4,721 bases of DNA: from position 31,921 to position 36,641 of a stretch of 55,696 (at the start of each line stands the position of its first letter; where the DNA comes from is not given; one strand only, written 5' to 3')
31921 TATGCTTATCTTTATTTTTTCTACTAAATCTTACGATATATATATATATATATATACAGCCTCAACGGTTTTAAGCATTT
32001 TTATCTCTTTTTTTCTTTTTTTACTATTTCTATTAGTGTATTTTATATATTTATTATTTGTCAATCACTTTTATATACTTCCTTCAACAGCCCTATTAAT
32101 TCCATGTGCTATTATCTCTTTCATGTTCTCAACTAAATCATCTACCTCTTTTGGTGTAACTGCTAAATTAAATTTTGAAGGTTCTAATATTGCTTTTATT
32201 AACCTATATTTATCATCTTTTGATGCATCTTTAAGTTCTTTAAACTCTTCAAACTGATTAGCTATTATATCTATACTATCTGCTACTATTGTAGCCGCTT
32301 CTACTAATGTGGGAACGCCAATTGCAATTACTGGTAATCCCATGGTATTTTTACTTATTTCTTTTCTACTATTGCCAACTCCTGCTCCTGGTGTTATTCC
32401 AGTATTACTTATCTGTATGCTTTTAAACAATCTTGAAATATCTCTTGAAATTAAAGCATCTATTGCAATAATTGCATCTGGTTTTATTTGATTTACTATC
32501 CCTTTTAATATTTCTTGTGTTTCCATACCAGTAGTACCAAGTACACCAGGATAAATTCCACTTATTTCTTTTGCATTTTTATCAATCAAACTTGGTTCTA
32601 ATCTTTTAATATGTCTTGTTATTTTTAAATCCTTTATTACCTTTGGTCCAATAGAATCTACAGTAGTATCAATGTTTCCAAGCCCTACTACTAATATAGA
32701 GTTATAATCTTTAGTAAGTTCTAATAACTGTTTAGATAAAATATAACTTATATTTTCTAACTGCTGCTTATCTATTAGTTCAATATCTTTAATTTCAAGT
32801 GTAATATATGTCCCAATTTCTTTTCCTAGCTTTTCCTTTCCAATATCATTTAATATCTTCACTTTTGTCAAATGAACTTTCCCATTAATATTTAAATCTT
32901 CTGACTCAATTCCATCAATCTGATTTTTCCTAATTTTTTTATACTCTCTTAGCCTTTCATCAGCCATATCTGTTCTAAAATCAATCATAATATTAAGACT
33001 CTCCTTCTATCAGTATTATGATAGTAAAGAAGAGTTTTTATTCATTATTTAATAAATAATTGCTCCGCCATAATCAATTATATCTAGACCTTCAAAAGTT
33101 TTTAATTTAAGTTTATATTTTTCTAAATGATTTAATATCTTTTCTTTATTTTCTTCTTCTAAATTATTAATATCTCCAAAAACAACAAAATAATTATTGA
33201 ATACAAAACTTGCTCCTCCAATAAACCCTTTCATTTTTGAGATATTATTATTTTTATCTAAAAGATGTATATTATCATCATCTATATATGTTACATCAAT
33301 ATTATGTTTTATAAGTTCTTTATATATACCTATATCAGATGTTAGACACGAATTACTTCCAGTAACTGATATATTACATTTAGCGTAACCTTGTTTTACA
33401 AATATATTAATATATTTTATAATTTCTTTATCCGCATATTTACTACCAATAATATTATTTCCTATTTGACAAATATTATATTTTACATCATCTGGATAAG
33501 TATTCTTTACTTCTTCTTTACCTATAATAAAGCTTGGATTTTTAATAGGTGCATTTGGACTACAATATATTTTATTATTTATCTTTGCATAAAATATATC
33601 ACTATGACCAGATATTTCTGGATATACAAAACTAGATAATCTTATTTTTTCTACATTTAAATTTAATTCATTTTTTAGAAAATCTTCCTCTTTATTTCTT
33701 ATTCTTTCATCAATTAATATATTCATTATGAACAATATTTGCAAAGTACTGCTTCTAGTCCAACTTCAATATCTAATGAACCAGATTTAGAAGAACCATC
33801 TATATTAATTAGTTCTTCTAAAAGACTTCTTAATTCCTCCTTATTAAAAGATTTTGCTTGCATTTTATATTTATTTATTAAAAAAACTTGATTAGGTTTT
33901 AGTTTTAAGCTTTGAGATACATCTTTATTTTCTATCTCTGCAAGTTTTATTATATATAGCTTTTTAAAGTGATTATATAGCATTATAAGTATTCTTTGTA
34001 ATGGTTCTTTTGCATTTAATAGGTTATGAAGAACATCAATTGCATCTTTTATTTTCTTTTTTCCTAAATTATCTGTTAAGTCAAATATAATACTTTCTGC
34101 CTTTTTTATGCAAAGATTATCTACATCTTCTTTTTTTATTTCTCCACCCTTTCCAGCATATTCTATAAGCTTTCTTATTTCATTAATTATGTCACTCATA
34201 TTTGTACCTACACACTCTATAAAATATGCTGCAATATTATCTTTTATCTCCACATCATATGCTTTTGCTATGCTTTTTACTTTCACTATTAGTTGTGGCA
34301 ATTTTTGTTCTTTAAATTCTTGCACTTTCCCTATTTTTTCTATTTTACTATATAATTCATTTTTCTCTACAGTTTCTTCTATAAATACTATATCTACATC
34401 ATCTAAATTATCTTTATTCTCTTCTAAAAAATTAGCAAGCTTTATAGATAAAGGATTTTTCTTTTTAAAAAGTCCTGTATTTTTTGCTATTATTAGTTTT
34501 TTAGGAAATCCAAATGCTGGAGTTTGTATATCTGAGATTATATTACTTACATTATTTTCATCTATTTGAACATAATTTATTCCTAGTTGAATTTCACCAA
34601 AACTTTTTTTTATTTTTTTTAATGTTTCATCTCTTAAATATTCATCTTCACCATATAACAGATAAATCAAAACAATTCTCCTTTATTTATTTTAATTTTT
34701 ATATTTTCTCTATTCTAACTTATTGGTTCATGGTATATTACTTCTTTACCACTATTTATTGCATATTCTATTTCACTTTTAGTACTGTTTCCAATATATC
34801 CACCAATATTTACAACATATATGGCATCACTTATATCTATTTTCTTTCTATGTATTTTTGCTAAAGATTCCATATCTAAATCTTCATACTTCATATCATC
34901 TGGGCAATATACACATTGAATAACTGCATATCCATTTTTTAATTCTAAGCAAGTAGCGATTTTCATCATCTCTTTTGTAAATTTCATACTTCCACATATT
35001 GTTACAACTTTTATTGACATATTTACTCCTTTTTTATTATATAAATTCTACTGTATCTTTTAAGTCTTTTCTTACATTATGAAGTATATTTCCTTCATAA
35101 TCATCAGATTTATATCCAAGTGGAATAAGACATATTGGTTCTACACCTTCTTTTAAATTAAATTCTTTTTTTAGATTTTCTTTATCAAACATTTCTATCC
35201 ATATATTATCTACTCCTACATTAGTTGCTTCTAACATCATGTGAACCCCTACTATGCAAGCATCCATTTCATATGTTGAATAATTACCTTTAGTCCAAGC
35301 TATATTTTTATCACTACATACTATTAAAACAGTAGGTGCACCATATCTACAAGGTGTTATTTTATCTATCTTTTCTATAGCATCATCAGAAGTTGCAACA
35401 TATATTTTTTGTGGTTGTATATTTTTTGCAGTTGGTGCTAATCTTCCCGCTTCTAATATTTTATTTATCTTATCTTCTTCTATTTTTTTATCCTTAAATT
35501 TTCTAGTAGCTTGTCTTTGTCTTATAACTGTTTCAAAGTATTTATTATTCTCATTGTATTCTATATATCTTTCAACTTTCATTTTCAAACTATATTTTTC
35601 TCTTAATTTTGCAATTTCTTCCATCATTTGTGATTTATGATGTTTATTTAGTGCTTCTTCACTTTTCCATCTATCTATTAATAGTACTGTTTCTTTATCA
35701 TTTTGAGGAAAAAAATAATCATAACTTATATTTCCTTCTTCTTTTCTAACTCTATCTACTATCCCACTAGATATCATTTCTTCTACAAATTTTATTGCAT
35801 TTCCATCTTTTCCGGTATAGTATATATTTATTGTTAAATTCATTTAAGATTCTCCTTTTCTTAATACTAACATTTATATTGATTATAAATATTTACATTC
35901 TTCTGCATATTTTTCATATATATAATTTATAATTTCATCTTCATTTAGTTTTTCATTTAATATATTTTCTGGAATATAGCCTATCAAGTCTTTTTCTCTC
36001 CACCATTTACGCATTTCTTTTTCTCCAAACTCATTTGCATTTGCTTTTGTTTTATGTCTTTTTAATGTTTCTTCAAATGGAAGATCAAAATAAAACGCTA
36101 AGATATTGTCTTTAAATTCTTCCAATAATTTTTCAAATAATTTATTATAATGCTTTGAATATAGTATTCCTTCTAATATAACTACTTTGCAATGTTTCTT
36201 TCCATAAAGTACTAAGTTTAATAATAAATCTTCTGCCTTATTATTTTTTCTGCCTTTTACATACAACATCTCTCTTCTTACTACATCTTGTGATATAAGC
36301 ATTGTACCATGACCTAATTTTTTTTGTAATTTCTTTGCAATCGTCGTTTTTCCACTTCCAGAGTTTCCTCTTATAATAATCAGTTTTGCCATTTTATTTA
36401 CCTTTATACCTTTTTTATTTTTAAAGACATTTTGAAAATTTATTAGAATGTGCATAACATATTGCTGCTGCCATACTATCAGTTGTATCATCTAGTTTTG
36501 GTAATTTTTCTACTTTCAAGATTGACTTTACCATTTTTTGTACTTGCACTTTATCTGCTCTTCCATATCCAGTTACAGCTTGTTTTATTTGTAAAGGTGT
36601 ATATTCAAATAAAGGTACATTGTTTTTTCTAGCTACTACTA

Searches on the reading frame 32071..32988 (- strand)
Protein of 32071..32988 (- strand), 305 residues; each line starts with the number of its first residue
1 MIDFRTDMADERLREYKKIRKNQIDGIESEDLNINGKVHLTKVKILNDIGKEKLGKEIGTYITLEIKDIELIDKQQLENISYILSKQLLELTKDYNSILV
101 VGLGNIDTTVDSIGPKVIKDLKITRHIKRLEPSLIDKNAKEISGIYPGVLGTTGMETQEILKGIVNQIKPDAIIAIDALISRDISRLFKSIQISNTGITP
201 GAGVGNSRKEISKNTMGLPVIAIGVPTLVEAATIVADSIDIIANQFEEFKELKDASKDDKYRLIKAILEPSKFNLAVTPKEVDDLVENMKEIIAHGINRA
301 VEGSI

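Call 11: search_protein_families(library=pfam, proteins=[window:32071-32988:-], max_evalue=0.00001)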
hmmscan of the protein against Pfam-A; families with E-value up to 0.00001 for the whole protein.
window:32071-32988:- (305 aa): 1 family
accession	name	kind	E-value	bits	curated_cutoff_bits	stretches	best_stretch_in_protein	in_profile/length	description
PF03418.19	Peptidase_A25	-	1.1e-80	271.6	27.8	2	15-256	12-257/353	Germination protease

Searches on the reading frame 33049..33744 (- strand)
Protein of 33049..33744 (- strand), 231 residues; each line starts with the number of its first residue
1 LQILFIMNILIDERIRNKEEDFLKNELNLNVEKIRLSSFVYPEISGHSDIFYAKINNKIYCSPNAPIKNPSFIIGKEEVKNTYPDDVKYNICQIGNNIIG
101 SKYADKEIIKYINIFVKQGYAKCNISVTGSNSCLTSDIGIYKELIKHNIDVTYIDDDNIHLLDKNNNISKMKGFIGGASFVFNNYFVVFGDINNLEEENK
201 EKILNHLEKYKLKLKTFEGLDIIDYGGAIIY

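Call 11: search_protein_families(library=pfam, proteins=[window:33049-33744:-], max_evalue=0.00001)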
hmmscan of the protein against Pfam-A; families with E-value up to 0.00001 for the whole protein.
window:33049-33744:- (231 aa): 1 family
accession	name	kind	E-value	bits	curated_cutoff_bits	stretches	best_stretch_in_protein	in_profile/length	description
PF21778.2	DUF6873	-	3.5e-39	134.9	27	1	10-229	1-228/228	Family of unknown function (DUF6873)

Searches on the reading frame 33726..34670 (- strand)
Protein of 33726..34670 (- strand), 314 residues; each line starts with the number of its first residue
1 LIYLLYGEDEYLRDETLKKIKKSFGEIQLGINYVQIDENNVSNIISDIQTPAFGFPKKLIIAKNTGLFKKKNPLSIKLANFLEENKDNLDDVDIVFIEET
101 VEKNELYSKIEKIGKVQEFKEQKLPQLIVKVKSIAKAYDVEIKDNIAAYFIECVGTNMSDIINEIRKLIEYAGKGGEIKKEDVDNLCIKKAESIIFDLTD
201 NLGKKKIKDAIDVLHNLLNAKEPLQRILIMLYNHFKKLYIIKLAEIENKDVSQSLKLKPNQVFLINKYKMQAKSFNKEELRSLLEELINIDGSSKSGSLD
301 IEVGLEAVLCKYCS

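Call 11: search_protein_families(library=pfam, proteins=[window:33726-34670:-], max_evalue=0.00001)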
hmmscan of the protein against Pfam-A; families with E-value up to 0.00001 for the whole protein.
window:33726-34670:- (314 aa): 2 families
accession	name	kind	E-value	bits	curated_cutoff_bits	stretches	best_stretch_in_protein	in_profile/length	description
PF21694.2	DNA_pol3_delta_C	-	1.4e-20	74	27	1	193-312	2-121/121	DNA polymerase III delta subunit, C-terminal domain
PF06144.19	DNA_pol3_delta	-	9e-10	39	21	1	3-105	1-109/124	DNA polymerase III, delta subunit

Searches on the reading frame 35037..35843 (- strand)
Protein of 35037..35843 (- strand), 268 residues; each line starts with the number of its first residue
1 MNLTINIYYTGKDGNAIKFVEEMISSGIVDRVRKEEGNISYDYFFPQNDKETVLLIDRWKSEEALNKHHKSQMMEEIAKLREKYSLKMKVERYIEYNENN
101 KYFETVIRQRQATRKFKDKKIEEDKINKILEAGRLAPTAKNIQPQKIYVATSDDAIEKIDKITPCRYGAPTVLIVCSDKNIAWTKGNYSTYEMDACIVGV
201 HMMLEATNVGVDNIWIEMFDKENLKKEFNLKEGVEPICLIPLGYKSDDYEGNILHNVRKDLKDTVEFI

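Call 11: search_protein_families(library=pfam, proteins=[window:35037-35843:-], max_evalue=0.00001)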
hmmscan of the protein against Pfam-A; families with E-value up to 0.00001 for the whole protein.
window:35037-35843:- (268 aa): 3 families
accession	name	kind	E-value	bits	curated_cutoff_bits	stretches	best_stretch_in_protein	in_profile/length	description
PF00881.29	Nitroreductase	-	4.4e-26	92.5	23.5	2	107-161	1-55/167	Nitroreductase family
PF03992.22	ABM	-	3.2e-11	43.7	23.1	1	4-78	3-76/78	Antibiotic biosynthesis monooxygenase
PF14512.11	TM1586_NiRdase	-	7.1e-09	36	27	1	106-262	5-146/215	Putative TM nitroreductase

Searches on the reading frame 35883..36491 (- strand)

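Call 11: search_protein_families(library=pfam, proteins=[window:35883-36491:-], max_evalue=0.00001)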
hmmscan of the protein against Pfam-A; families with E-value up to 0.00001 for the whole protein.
window:35883-36491:- (202 aa): 3 families
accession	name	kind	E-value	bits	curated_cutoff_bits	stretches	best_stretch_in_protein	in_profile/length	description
PF13671.12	AAA_33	-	1.5e-10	41.9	27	1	37-154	1-123/143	AAA domain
PF13238.12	AAA_18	-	8.4e-07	29.9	29.4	1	38-150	1-112/128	AAA domain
PF01712.25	dNK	-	7.3e-06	26.3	27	0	38-61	1-24/203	Deoxynucleoside kinase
